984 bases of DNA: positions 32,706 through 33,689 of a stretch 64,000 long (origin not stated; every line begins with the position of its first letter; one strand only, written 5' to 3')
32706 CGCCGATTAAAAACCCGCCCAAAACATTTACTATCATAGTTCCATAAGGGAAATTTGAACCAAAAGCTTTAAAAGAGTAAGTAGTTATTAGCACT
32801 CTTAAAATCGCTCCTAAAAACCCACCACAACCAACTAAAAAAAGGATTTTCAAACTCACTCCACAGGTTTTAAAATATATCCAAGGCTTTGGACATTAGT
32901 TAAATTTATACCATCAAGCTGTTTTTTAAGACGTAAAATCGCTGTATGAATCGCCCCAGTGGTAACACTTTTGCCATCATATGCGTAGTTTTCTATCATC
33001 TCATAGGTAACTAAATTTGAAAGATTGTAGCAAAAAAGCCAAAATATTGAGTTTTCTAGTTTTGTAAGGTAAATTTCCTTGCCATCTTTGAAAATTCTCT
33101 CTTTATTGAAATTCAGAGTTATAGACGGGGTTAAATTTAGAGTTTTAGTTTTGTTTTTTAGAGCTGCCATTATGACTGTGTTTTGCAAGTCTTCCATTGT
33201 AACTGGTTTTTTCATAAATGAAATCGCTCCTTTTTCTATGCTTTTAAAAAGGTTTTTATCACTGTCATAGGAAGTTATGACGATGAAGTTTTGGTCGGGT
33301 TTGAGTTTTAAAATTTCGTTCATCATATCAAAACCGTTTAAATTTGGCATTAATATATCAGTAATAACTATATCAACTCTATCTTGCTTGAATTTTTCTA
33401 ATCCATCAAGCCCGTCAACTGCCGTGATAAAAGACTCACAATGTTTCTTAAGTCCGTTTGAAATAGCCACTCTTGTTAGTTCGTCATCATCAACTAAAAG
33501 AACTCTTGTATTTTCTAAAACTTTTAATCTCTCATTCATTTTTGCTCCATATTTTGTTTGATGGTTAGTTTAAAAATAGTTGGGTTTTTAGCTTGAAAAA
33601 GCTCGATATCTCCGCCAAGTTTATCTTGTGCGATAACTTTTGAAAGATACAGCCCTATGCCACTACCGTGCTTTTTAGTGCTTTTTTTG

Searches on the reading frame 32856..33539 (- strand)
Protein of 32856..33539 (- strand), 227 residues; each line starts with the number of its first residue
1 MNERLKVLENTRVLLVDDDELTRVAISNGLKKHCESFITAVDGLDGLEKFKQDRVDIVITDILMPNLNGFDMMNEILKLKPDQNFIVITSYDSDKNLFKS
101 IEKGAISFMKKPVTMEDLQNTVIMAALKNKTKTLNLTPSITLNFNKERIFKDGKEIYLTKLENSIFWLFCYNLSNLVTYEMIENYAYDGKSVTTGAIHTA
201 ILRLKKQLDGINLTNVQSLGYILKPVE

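Call 3: search_protein_families(library=pfam, proteins=[window:32856-33539:-])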
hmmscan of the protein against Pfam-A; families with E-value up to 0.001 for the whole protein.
window:32856-33539:- (227 aa): 2 families
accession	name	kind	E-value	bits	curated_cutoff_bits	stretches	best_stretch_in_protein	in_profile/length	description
PF00072.30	Response_reg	-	2.6e-21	76.3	30.2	1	13-122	1-110/111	Response regulator receiver domain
PF00486.34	Trans_reg_C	-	8.4e-05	23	26.2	1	153-223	1-77/77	Transcriptional regulatory protein, C terminal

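Call 20: find_related_loci(query=window:32856-33539:-, collection=genome_contigs, flank=10000)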
Query window:32856-33539:- (227 aa) in genome_contigs; peptide patterns used: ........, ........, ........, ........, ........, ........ (x = any residue, [..] = any of these).
73 stretches matched a pattern; 4 encode a relative of the query (tblastn E <= 1e-3); 4 distinct loci.
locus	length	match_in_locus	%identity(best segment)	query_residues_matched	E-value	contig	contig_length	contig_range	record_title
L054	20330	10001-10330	38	12-123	3e-19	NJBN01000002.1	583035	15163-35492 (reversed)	MAG: candidate division LCP-89 bacterium B3_LCP 5, whole genome shotgun sequence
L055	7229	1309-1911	28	12-226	4e-15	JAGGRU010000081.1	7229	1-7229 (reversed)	MAG: Sulfurovum sp. isolate AUK004 PB_MANV_004_c_000000000940, whole genome shotgun sequence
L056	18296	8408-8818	31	9-134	5e-12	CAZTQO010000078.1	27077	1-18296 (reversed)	MAG TPA_asm: uncultured Candidatus Obscuribacterales bacterium isolate SRP329715_co1_381 genome assembly, contig: NODE_2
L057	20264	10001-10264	28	12-95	1e-4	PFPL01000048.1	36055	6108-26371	MAG: Candidatus Magasanikbacteria bacterium CG_4_10_14_0_2_um_filter_33_14 CG_4_10_14_0.2_scaffold_306_c, whole genome s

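Call 21: find_homologous_proteins(query=window:32856-33539:-, max_evalue=1e-30)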
Query window:32856-33539:- (227 aa): 22 proteins with E <= 1e-30 among 1241 candidates.
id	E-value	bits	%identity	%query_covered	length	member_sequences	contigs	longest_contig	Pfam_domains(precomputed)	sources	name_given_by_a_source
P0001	5.9e-142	489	100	100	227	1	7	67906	PF00072.31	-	-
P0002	2.1e-118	412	82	100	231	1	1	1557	PF00072.31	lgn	-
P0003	5.1e-117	407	81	100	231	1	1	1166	PF00072.31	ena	-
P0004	3.4e-114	398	80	99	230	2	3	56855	PF00072.31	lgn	-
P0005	4.1e-105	368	75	99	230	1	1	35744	PF00072.31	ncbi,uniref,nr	ncbi:response regulator transcription factor [Campylobacter sp. FMV-PI01]|uniref:Response regulator 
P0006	3.1e-97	342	67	98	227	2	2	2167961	PF00072.31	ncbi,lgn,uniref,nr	ncbi:response regulator [Campylobacter geochelonis]|uniref:Putative two-component regulator n=1 Tax=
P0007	6.1e-94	332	65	99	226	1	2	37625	PF00072.31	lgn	-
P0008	7.9e-93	328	63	100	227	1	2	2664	PF00072.31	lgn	-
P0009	6.8e-90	318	62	99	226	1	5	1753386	PF00072.31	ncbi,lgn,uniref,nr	ncbi:putative two-component regulator [Campylobacter sputorum subsp. bubulus]|uniref:Putative two-co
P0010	7.3e-90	318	62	99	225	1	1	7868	PF00486.35,PF00072.31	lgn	-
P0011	7.8e-90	318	62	99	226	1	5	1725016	PF00072.31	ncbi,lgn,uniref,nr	ncbi:MAG: response regulator [Campylobacter sputorum]|uniref:response regulator n=1 Tax=Campylobacte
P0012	8.7e-90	318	62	99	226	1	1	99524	PF00072.31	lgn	-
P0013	1.2e-89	318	62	99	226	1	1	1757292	PF00072.31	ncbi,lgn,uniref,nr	ncbi:response regulator [Campylobacter sputorum]|uniref:response regulator n=1 Tax=Campylobacter spu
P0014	2.0e-89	317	61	99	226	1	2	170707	PF00072.31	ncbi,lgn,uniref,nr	ncbi:response regulator [Campylobacter sputorum]|uniref:response regulator n=2 Tax=Campylobacter spu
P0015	2.3e-89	317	61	99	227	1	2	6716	PF00072.31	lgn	-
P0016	2.5e-89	317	61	99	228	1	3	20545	PF00072.31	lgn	-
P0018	8.4e-68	246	52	98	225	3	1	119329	PF00072.31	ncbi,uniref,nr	ncbi:response regulator transcription factor [Campylobacter majalis]|uniref:response regulator trans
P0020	4.8e-65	237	51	97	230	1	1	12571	PF00072.31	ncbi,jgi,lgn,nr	ncbi:MAG: response regulator [Campylobacteraceae bacterium]|jgi:DNA-binding response OmpR family reg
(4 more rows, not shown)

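Call 22: find_encoding_contigs(protein=P0004, flank=10000, max_places=2)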
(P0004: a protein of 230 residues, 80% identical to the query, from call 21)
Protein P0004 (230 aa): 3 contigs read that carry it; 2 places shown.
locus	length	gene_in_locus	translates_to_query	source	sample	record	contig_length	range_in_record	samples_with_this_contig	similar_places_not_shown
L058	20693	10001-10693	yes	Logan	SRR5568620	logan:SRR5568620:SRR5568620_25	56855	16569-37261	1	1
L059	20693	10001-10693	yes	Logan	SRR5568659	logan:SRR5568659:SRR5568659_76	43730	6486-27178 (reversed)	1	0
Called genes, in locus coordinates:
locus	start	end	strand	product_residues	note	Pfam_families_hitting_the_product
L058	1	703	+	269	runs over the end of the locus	PF00497:SBP_bac_3, PF10613:Lig_chan-Glu_bd (weak)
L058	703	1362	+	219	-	PF03070:TENA_THI-4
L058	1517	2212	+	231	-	PF13462:Thioredoxin_4 (faint), PF01323:DSBA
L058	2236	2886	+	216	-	PF02600:DsbB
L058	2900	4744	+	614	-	PF17425:Arylsulfotran_N, PF05935:Arylsulfotrans, PF14269:Arylsulfotran_2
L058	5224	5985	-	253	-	PF02463:SMC_N, PF00005:ABC_tran, PF13304:AAA_21 (weak)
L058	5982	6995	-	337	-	PF01032:FecCD, PF00950:ABC-3 (weak)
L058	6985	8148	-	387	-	PF01497:Peripla_BP_2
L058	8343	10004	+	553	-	PF02743:dCache_1 (weak), PF02518:HATPase_c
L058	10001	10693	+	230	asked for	PF00072:Response_reg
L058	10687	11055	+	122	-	PF02537:CRCB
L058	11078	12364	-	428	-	PF03616:Glt_symporter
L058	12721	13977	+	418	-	PF03435:Sacchrp_dh_NADP, PF16653:Sacchrp_dh_C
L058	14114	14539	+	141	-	PF08238:Sel1 (faint)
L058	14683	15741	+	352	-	PF01594:AI-2E_transport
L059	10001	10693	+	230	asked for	PF00072:Response_reg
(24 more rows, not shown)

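Call 23: find_encoding_contigs(protein=P0005, flank=10000, max_places=2)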
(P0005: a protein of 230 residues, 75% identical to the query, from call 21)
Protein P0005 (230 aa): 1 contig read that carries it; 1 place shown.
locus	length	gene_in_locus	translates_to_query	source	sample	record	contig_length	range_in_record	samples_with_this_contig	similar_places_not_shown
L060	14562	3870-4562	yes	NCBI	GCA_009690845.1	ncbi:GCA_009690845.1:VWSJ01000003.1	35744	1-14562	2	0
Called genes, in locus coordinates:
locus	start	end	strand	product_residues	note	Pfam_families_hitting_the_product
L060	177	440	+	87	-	-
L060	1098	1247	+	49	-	-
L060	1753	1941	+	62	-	-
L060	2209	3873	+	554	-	PF02518:HATPase_c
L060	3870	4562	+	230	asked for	PF00072:Response_reg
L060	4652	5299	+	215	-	PF00528:BPD_transp_1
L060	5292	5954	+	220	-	PF00528:BPD_transp_1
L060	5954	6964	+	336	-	PF02086:MethyltransfD12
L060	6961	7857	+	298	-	PF02086:MethyltransfD12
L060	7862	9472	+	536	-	PF09491:RE_AlwI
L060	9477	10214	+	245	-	PF02463:SMC_N (weak), PF00005:ABC_tran, PF13304:AAA_21 (weak)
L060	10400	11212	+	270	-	PF00497:SBP_bac_3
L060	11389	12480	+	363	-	-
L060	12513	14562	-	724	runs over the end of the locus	PF07715:Plug, PF00593:TonB_dep_Rec_b-barrel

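Call 24: find_encoding_contigs(protein=P0006, flank=10000, max_places=2)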
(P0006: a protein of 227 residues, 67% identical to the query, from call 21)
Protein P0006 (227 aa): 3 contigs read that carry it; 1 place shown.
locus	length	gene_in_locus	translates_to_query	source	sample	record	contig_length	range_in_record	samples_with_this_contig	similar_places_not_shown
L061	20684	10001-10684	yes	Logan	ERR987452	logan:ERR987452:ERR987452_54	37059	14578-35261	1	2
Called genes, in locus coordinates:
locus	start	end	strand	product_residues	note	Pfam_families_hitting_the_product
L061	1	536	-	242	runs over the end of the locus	PF02463:SMC_N (weak), PF00005:ABC_tran, PF13304:AAA_21 (weak)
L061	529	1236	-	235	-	PF00528:BPD_transp_1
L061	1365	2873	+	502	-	PF00474:SSF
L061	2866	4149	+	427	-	PF09903:DUF2130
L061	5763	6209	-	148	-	-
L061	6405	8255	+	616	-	PF17425:Arylsulfotran_N, PF05935:Arylsulfotrans, PF14269:Arylsulfotran_2 (weak)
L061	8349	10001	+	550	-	PF02743:dCache_1, PF00512:HisKA (weak), PF02518:HATPase_c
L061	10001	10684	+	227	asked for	PF00072:Response_reg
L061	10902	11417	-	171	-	PF12821:ThrE_2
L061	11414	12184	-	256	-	PF06738:ThrE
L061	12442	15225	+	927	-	PF04879:Molybdop_Fe4S4, PF00384:Molybdopterin, PF01568:Molydop_binding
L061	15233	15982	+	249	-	PF13187:Fer4_9 (faint), PF13534:Fer4_17 (faint), PF00037:Fer4 (weak), PF12797:Fer4_2 (faint), PF12837:Fer4_6 (faint), PF13183:Fer4_8 (faint), PF12838:Fer4_7, PF12838:Fer4_7, +5 more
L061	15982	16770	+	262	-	PF12801:Fer4_5, PF14697:Fer4_21 (faint), PF12837:Fer4_6 (faint), PF12838:Fer4_7 (faint), PF13187:Fer4_9 (faint), PF13237:Fer4_10, PF00037:Fer4 (weak)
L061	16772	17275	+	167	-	PF03892:NapB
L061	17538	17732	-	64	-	-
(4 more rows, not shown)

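Call 29: find_encoding_contigs(protein=P0009, flank=10000, max_places=1)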
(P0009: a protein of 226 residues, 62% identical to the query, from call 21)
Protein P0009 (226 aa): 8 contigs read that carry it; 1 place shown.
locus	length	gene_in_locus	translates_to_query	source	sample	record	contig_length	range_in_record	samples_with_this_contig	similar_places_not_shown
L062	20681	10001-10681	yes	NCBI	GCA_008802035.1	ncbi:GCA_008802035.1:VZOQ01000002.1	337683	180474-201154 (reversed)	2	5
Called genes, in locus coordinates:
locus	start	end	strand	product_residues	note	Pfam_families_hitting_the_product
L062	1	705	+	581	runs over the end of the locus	PF00015:MCPsignal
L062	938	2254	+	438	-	PF03573:OprD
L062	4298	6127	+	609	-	PF17425:Arylsulfotran_N, PF05935:Arylsulfotrans, PF14269:Arylsulfotran_2 (weak)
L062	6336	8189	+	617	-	PF14269:Arylsulfotran_2 (faint), PF17425:Arylsulfotran_N, PF05935:Arylsulfotrans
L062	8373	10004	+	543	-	PF02518:HATPase_c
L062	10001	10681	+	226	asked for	PF00072:Response_reg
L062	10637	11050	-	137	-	PF02518:HATPase_c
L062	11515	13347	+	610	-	PF00890:FAD_binding_2, PF01266:DAO (faint), PF03486:HI0933_like (faint), PF07992:Pyr_redox_2 (weak), PF02910:Succ_DH_flav_C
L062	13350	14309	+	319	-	PF13085:Fer2_3, PF13187:Fer4_9 (faint), PF12838:Fer4_7 (faint), PF13183:Fer4_8, PF13534:Fer4_17 (weak)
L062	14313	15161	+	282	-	PF02754:CCG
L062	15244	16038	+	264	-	-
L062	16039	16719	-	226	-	PF00215:OMPdecase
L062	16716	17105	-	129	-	PF01029:NusB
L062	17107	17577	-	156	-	PF00885:DMRL_synthase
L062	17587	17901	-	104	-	PF00893:Multi_Drug_Res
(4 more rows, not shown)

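Call 30: find_encoding_contigs(protein=P0007, flank=10000, max_places=1)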
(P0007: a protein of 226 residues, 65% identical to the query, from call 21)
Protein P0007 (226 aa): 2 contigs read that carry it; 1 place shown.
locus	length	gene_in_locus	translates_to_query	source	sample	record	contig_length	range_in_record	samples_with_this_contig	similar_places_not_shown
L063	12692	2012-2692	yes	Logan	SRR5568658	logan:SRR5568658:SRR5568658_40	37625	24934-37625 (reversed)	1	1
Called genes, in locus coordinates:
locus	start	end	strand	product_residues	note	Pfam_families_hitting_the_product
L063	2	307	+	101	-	?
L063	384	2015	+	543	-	PF02743:dCache_1 (weak), PF00512:HisKA (weak), PF02518:HATPase_c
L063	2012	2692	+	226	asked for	PF00072:Response_reg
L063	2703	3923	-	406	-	PF00672:HAMP (weak), PF00512:HisKA, PF02518:HATPase_c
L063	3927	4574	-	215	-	PF00072:Response_reg, PF00486:Trans_reg_C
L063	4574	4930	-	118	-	PF07813:LTXXQ (weak)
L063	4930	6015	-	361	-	PF01292:Ni_hydr_CYTB, PF14358:DUF4405 (weak), PF09626:DHC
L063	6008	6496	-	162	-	PF09626:DHC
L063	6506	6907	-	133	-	PF09086:DUF1924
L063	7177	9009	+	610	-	PF00890:FAD_binding_2, PF01266:DAO (faint), PF03486:HI0933_like, PF07992:Pyr_redox_2 (faint), PF02910:Succ_DH_flav_C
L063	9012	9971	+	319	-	PF13085:Fer2_3, PF12838:Fer4_7 (faint), PF13187:Fer4_9 (faint), PF13183:Fer4_8, PF13534:Fer4_17 (weak)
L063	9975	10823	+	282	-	PF02754:CCG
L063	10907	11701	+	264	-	-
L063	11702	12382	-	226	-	PF00215:OMPdecase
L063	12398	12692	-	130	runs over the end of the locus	PF01029:NusB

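Call 31: find_encoding_contigs(protein=P0018, flank=10000, max_places=1)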
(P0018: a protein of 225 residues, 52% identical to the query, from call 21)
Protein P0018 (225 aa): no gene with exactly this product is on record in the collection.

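Call 38: search_solved_structures(query=window:32856-33539:-, max_evalue=0.001, show_alignments=1)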
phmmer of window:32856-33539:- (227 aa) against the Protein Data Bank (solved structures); distinct sequences matched with E-value up to 0.001: 236 (the best 60 are shown).
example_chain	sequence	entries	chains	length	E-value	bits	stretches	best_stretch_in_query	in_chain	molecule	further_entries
3jte_A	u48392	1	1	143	7.8e-15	58.5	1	12-126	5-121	Response regulator receiver protein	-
1kgs_A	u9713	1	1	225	3.5e-14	56.3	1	10-222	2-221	DNA BINDING RESPONSE REGULATOR D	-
5hev_A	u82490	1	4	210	3.7e-14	56.2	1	12-175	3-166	Response regulator protein VraR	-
8q52_A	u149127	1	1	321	6.3e-14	55.5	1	6-132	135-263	Leucine-specific-binding protein,Chemotaxis protein CheY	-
4iga_A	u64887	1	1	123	2.5e-13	53.5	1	11-114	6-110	Chemotaxis protein CheY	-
1tmy_A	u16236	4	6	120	2.6e-13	53.5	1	11-114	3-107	CHEY PROTEIN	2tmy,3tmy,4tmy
1u0s_Y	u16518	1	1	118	3e-13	53.3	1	11-114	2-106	Chemotaxis protein cheY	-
1p2f_A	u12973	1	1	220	3.6e-13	53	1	12-209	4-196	Response Regulator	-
9ji3_J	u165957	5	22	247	9.3e-13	51.7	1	10-224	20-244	DNA-binding response regulator | Possible two component system response transcriptional positive regulator PhoP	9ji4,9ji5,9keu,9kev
3r0j_A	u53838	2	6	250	9.7e-13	51.6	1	10-224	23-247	POSSIBLE TWO COMPONENT SYSTEM RESPONSE TRANSCRIPTIONAL POSITIVE REGULATOR PHOP | Response regulator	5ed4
3cu5_A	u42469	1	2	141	1.3e-12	51.2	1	11-127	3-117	Two component transcriptional regulator, AraC family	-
6er7_A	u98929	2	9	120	1.3e-12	51.2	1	11-116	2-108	120aa long hypothetical chemotaxis protein (CheY)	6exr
6swl_A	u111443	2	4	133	2.4e-12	50.3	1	12-124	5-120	Two-component response regulator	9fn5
4qyw_A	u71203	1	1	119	5.1e-12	49.3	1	11-114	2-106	Chemotaxis protein CheY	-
1ys6_A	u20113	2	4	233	6.6e-12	48.9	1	10-223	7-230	Transcriptional regulatory protein prrA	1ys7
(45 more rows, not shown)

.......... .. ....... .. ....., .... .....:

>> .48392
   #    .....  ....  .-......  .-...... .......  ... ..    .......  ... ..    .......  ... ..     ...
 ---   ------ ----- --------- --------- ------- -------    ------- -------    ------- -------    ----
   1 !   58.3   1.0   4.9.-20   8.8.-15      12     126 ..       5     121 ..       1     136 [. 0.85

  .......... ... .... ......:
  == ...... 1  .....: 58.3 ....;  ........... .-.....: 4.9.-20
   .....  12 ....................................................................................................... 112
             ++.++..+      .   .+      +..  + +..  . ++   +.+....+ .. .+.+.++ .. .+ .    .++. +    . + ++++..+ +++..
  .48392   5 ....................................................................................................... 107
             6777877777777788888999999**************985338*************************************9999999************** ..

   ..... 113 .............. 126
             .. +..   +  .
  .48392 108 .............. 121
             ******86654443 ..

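Call 44: find_encoding_contigs(protein=P0016, flank=10000, max_places=1)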
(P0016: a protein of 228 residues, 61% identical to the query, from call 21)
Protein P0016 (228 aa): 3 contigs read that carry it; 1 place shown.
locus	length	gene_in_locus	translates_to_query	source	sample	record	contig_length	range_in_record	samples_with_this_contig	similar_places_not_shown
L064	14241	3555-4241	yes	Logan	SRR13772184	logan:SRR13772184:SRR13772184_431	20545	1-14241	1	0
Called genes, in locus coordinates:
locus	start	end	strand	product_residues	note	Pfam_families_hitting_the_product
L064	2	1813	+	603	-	?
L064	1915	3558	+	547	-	PF02518:HATPase_c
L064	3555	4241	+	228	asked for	PF00072:Response_reg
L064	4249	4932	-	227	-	PF00215:OMPdecase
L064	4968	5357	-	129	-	PF01029:NusB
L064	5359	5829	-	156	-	PF00885:DMRL_synthase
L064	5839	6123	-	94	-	PF00893:Multi_Drug_Res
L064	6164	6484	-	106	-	PF00893:Multi_Drug_Res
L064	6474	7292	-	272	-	PF00793:DAHP_synth_1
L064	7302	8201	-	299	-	PF00892:EamA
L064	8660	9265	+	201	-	-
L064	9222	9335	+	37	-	-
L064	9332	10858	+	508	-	PF14264:Glucos_trans_II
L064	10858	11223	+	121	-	PF04138:GtrA_DPMS_TM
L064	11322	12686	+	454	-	PF00071:Ras (faint), PF00350:Dynamin_N (faint), PF01926:MMR_HSR1, PF02421:FeoB_N, PF00009:GTP_EFTU, PF01926:MMR_HSR1, PF02421:FeoB_N, PF14714:KH_dom-like, +5 more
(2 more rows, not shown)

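Call 45: find_encoding_contigs(protein=P0020, flank=10000, max_places=1)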
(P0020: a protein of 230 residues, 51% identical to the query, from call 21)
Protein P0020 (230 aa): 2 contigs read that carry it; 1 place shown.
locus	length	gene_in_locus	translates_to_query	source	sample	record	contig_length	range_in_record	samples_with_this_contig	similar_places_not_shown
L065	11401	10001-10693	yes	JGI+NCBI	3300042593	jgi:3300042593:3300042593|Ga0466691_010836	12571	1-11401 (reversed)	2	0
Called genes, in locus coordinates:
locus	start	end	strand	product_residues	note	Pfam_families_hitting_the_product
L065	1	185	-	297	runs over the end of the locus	PF00749:tRNA-synt_1c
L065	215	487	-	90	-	PF00076:RRM_1, PF13893:RRM_5 (weak), PF28442:DUF8400 (weak)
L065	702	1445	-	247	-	PF03781:FGE-sulfatase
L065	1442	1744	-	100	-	PF03795:YCII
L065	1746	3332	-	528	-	PF00005:ABC_tran, PF03193:RsgA_GTPase (faint), PF13555:AAA_29 (faint), PF01926:MMR_HSR1 (faint), PF02463:SMC_N (faint), PF13238:AAA_18 (faint), PF12848:ABC_tran_Xtn, PF00005:ABC_tran, +1 more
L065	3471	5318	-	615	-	PF17425:Arylsulfotran_N, PF05935:Arylsulfotrans, PF14269:Arylsulfotran_2 (weak)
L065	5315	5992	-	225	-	PF02600:DsbB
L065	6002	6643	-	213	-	PF13462:Thioredoxin_4, PF01323:DSBA (weak)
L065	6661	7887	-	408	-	PF03573:OprD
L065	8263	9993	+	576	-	PF02743:dCache_1, PF02518:HATPase_c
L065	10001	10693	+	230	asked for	PF00072:Response_reg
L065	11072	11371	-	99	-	-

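Call 46: find_encoding_contigs(protein=P0010, flank=10000, max_places=1)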
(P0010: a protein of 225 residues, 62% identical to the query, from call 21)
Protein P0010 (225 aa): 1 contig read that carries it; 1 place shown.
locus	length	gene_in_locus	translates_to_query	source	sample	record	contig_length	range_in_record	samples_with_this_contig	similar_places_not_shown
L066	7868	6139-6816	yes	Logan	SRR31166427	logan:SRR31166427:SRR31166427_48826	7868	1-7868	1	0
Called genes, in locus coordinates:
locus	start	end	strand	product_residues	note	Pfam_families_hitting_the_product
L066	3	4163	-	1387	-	?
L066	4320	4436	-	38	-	-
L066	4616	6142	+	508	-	PF02518:HATPase_c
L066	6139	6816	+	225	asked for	PF00072:Response_reg, PF00486:Trans_reg_C (faint)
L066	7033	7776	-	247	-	-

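Call 51: search_solved_structures(query=A2, max_evalue=1e-10, show_alignments=2)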
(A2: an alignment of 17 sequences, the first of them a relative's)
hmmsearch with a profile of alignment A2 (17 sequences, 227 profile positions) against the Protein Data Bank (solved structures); distinct sequences matched with E-value up to 1e-10: 141 (the best 60 are shown).
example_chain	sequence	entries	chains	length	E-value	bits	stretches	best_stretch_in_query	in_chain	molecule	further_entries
4iga_A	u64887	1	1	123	2.4e-20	76.1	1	11-115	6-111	Chemotaxis protein CheY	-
1u0s_Y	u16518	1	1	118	2.5e-20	76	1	12-115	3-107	Chemotaxis protein cheY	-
1tmy_A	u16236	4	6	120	2.7e-20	75.9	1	11-115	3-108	CHEY PROTEIN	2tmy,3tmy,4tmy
3jte_A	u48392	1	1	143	3.1e-20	75.7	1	11-128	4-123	Response regulator receiver protein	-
8q52_A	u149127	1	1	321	3.9e-20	75.4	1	5-117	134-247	Leucine-specific-binding protein,Chemotaxis protein CheY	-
6er7_A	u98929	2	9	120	4.6e-19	71.9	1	12-119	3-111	120aa long hypothetical chemotaxis protein (CheY)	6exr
4qyw_A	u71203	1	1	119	7.1e-19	71.3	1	12-115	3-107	Chemotaxis protein CheY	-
9xzo_A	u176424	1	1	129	1.1e-18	70.6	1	12-122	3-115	De novo protein M1X0B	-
1kgs_A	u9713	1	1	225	2.9e-18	69.2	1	10-224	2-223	DNA BINDING RESPONSE REGULATOR D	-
6c40_B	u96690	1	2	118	3e-18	69.2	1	12-115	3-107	Chemotaxis protein CheY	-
9rhz_C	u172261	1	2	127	4.6e-18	68.6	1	11-114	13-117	Chemotaxis protein CheY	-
3hdg_A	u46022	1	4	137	8.6e-18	67.7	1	11-121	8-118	uncharacterized protein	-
3cu5_A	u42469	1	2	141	4.5e-17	65.4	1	11-122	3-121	Two component transcriptional regulator, AraC family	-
1zy2_A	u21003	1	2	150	4.5e-16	62.1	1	12-126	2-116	transcriptional regulator NtrC1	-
1p2f_A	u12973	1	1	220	4.5e-16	62.1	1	12-210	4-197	Response Regulator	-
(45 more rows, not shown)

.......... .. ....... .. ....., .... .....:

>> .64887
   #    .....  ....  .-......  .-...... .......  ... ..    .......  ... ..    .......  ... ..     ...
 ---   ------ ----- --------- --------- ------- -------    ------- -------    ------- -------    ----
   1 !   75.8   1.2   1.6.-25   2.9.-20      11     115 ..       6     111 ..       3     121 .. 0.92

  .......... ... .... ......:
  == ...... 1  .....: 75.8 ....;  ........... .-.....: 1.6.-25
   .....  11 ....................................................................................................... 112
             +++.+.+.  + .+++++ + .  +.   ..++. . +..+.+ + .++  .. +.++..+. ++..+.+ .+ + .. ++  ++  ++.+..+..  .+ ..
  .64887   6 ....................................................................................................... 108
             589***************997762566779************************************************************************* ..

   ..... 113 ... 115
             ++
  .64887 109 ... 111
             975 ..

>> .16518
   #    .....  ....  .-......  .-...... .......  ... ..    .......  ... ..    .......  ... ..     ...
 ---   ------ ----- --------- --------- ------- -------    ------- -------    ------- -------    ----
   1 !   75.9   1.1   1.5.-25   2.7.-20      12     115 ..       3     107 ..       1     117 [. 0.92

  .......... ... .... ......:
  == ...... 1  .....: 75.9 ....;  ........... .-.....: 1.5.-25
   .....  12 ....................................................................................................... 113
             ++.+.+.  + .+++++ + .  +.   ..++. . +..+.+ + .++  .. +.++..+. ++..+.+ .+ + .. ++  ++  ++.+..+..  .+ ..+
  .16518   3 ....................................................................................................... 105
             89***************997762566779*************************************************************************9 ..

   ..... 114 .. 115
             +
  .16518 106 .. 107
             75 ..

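Call 64: search_protein_families(library=ncbifam, proteins=[window:32856-33539:-], max_evalue=0.001)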
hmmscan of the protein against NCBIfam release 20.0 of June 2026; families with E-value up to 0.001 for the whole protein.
window:32856-33539:- (227 aa): 96 families (the best 25 are shown)
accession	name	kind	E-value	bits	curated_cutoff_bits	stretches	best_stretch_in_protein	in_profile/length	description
NF051850.1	RespRegRprY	equivalog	5.5e-19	68.5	370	1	9-222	3-225/234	response regulator transcription factor RprY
NF045991.1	RespRegCtrARhodob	equivalog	1.2e-18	67.7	350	1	12-209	2-202/224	response regulator transcription factor CtrA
TIGR01387.1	cztR_silR_copR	subfamily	4.1e-18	65.8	279.2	1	13-210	1-201/218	heavy metal response regulator transcription factor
NF041733.1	resp_reg_CseB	equivalog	5.8e-18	65.1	350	1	12-224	2-227/228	two-component system response regulator CseB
NF008567.0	PRK11517.1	equivalog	1.6e-17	63.6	353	1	12-210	2-201/223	response regulator transcription factor HprR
NF008099.0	PRK10841.1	equivalog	2.6e-17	61.9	920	1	8-128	822-942/949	two-component system sensor histidine kinase RcsC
NF045944.1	ResRegRpaBCyano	equivalog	4e-17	62.4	330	1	14-179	1-175/229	response regulator transcription factor RpaB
NF008469.0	PRK11361.1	equivalog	4e-17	62.1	714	1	11-151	5-147/461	acetoacetate metabolism transcriptional regulator AtoC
NF001965.0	PRK00742.1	subfamily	4.7e-17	62.2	293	1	10-136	3-132/357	chemotaxis-specific protein-glutamate methyltransferase CheB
NF053512.1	nitric_RR_NosR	exception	1.2e-16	60.8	400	1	13-131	1-120/422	response regulator c-di-GMP phosphodiesterase, NosR family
NF000402.1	vanR-B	exception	1.3e-16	60.8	480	1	11-223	3-216/219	vancomycin resistance response regulator transcription factor VanR-B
TIGR01818.1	ntrC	equivalog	1.3e-16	60.4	558.6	1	13-135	1-122/463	nitrogen regulation protein NR(I)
NF053854.1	RespRegPhoBBctds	equivalog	2.8e-16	59.5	270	1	13-222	1-223/225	two-component system response regulator PhoB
NF011695.0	PRK15115.1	equivalog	4.8e-16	58.6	763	1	10-132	6-127/445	two-component system response regulator GlrR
NF040689.1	MtrAB_MtrA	equivalog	3.1e-15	56.1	300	1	13-192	1-183/219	MtrAB system response regulator MtrA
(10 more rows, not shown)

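Call 75: search_protein_families(library=pfam, alignment_id=A2, max_evalue=0.01)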
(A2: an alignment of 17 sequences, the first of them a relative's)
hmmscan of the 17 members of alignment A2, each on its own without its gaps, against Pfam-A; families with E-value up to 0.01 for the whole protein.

A. member 1, P0001 (227 aa): 2 families
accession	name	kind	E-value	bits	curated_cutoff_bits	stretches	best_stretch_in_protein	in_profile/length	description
PF00072.30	Response_reg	-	2.6e-21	76.3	30.2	1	13-122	1-110/111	Response regulator receiver domain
PF00486.34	Trans_reg_C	-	8.4e-05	23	26.2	1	153-223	1-77/77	Transcriptional regulatory protein, C terminal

B. families by the number of members that match (of 17 scanned): 3 families
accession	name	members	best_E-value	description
PF00072.30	Response_reg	17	7.9e-23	Response regulator receiver domain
PF00486.34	Trans_reg_C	16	2.2e-06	Transcriptional regulatory protein, C terminal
PF02608.20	Bmp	2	0.0049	ABC transporter substrate-binding protein PnrA-like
